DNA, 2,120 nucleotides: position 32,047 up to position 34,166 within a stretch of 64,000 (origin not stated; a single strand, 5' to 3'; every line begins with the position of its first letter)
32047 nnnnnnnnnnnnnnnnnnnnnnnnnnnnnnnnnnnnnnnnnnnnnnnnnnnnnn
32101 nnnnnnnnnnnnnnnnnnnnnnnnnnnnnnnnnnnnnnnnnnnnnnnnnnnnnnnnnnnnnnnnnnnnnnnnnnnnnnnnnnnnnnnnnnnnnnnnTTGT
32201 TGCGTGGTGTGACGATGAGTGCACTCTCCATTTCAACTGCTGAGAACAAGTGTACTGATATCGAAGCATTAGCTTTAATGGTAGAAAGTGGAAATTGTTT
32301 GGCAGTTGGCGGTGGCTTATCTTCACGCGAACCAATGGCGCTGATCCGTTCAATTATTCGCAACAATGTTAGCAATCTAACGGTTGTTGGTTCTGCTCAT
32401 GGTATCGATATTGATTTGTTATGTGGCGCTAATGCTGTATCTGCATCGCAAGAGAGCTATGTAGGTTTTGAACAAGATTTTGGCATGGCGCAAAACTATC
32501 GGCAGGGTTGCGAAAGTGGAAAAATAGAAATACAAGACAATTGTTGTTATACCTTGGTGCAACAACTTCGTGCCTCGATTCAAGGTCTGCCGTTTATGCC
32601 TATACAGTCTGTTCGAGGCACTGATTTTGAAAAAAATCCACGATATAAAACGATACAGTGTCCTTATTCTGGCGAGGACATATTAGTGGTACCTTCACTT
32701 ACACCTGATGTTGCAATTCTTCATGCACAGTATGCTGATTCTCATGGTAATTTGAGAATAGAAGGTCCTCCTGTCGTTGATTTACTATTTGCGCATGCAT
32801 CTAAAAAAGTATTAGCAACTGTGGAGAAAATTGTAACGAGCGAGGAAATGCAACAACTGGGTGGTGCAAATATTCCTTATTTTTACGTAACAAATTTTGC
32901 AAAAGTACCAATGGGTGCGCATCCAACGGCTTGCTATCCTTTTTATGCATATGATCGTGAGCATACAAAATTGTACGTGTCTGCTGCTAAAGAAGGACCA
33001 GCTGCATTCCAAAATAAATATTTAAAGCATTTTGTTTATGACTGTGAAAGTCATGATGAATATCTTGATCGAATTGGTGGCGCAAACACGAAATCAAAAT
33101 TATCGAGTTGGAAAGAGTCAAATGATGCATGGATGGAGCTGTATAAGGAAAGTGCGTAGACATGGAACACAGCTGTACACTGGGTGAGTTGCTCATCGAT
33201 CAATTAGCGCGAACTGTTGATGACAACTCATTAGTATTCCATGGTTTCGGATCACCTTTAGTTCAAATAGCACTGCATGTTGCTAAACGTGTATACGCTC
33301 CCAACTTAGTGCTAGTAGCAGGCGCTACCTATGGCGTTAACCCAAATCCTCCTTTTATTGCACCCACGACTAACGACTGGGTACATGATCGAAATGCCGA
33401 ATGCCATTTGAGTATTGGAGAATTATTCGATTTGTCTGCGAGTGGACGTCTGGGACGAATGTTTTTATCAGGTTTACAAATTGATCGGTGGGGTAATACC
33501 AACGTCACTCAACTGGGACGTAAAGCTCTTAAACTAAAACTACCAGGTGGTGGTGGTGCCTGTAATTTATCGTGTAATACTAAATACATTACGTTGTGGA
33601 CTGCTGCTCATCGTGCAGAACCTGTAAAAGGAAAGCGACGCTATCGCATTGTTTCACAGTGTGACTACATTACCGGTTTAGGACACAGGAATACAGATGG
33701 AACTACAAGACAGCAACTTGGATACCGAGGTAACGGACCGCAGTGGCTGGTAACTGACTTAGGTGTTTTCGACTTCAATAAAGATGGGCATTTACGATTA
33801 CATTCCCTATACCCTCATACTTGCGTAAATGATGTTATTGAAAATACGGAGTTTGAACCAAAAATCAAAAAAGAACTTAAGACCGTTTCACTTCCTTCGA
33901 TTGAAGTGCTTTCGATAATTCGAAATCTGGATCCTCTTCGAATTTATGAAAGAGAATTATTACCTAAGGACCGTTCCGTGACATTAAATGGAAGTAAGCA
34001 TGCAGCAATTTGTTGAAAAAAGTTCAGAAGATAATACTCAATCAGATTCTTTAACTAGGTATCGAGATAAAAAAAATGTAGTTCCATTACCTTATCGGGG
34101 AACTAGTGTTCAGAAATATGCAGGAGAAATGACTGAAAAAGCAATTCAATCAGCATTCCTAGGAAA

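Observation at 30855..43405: Operon combining the bacterial-type coenzyme M biosynthesis gene set with a MetE-like Zn alkyltransferase and a thioether-processing toolkit, on a mobile island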

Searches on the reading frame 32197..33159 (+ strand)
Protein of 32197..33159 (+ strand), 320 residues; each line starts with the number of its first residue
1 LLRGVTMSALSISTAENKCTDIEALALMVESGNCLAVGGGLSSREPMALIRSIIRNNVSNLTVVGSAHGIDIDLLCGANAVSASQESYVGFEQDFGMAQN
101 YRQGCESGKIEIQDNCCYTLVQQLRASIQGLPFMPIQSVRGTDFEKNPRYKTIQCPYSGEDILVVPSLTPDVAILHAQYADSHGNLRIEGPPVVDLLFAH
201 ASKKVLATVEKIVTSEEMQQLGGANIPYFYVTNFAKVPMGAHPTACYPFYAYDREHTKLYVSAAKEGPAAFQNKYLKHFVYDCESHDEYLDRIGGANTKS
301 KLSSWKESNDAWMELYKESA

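Call 4: search_protein_families(library=ncbifam, proteins=[window:32197-33159:+], max_evalue=0.00001)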
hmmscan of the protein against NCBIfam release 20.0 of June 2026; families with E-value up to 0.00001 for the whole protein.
window:32197-33159:+ (320 aa): 2 families
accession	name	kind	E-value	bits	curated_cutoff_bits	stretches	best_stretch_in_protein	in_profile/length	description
TIGR02429.1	pcaI_scoA_fam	subfamily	1.7e-10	40.6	128.5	1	19-218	6-201/222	3-oxoacid CoA-transferase subunit A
NF007394.0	PRK09920.1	equivalog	1.5e-09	37.8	315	1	17-219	3-199/219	acetate CoA-transferase subunit alpha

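Call 5: search_protein_families(library=pfam, proteins=[window:32197-33159:+], max_evalue=0.001)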
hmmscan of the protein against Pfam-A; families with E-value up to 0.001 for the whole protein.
window:32197-33159:+ (320 aa): 1 family
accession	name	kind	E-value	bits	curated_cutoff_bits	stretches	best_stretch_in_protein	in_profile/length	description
PF01144.29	CoA_trans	-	1.2e-22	80.8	23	1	23-218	6-199/217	Coenzyme A transferase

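Call 82: search_solved_structures(query=window:32215-33159:+, max_evalue=0.001)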
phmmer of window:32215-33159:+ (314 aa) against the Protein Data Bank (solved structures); distinct sequences matched with E-value up to 0.001: 9.
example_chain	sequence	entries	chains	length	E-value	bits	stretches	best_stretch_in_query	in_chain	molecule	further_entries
1poi_A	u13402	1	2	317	1.1e-39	139.6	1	17-290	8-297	GLUTACONATE COENZYME A-TRANSFERASE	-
5mzw_A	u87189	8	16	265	3.4e-31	111.7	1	13-264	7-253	Glutaconate CoA-transferase family, subunit A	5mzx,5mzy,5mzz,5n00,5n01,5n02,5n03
6coj_A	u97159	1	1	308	4.2e-27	98.2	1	22-270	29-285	Probable CoA-transferase alpha subunit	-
6co6_A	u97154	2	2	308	1.3e-26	96.6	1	22-270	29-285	Probable CoA-transferase alpha subunit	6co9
6con_A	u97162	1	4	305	1.5e-25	93.1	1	12-270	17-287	CoA-transferase subunit alpha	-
9cq2_A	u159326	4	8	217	1.6e-09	40.5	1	12-209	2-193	3-oxoacid CoA-transferase, A subunit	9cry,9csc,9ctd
3cdk_A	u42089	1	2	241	3.6e-09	39.3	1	19-224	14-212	Succinyl-CoA:3-ketoacid-coenzyme A transferase subunit A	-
8k9h_B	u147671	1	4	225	1.5e-05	27.4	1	12-201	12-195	Acetoacetate:butyrate/acetate coenzyme A transferase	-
3rrl_A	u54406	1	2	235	2.8e-05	26.6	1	9-228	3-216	Succinyl-CoA:3-ketoacid-coenzyme A transferase subunit A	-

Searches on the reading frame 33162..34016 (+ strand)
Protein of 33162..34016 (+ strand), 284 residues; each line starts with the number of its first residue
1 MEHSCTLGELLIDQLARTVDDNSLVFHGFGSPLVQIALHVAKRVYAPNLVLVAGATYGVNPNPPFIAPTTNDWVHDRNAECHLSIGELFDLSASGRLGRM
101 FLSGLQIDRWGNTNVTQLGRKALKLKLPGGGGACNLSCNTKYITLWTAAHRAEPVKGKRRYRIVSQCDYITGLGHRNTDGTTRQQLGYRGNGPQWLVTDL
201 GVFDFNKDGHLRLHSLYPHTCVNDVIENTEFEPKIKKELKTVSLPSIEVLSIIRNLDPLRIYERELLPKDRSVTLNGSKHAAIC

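Call 4: search_protein_families(library=ncbifam, proteins=[window:33162-34016:+], max_evalue=0.00001)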
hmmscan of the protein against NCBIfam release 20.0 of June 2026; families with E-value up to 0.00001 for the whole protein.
window:33162-34016:+ (284 aa): 0 families

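Call 5: search_protein_families(library=pfam, proteins=[window:33162-34016:+], max_evalue=0.001)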
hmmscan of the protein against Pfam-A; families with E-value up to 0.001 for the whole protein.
window:33162-34016:+ (284 aa): 1 family
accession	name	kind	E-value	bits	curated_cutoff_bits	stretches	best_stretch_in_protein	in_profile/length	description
PF01144.29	CoA_trans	-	2.3e-06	27.6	23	1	13-228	6-217/217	Coenzyme A transferase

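Call 81: search_solved_structures(query=window:33162-34016:+, max_evalue=1, show_alignments=2)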
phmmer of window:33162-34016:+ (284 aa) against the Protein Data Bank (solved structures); distinct sequences matched with E-value up to 1: 10.
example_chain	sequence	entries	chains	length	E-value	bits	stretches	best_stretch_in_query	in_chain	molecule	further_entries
5n00_B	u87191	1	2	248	1.5e-22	83.4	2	6-136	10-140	Glutaconate CoA-transferase family, subunit B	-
5n02_D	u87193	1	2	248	2.2e-22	82.8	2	6-136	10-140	Glutaconate CoA-transferase family, subunit B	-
5n01_D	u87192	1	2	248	2.8e-22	82.5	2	6-136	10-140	Glutaconate CoA-transferase family, subunit B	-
5n03_D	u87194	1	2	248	4.1e-22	82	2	6-136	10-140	Glutaconate CoA-transferase family, subunit B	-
5mzw_D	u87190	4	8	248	4.3e-22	81.9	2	6-136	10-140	Glutaconate CoA-transferase family, subunit B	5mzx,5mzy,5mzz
1poi_B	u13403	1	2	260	7.8e-18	67.9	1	13-259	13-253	GLUTACONATE COENZYME A-TRANSFERASE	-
6con_B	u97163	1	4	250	4.3e-10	42.5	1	34-266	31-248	CoA-transferase subunit beta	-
6co6_B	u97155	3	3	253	5.9e-10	42.1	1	85-266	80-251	Probable CoA-transferase beta subunit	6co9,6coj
2ahu_A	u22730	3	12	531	0.085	15.3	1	79-242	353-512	putative enzyme ydiF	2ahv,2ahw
3cdk_B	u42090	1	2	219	0.98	11.8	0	194-234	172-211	Succinyl-CoA:3-ketoacid-coenzyme A transferase subunit B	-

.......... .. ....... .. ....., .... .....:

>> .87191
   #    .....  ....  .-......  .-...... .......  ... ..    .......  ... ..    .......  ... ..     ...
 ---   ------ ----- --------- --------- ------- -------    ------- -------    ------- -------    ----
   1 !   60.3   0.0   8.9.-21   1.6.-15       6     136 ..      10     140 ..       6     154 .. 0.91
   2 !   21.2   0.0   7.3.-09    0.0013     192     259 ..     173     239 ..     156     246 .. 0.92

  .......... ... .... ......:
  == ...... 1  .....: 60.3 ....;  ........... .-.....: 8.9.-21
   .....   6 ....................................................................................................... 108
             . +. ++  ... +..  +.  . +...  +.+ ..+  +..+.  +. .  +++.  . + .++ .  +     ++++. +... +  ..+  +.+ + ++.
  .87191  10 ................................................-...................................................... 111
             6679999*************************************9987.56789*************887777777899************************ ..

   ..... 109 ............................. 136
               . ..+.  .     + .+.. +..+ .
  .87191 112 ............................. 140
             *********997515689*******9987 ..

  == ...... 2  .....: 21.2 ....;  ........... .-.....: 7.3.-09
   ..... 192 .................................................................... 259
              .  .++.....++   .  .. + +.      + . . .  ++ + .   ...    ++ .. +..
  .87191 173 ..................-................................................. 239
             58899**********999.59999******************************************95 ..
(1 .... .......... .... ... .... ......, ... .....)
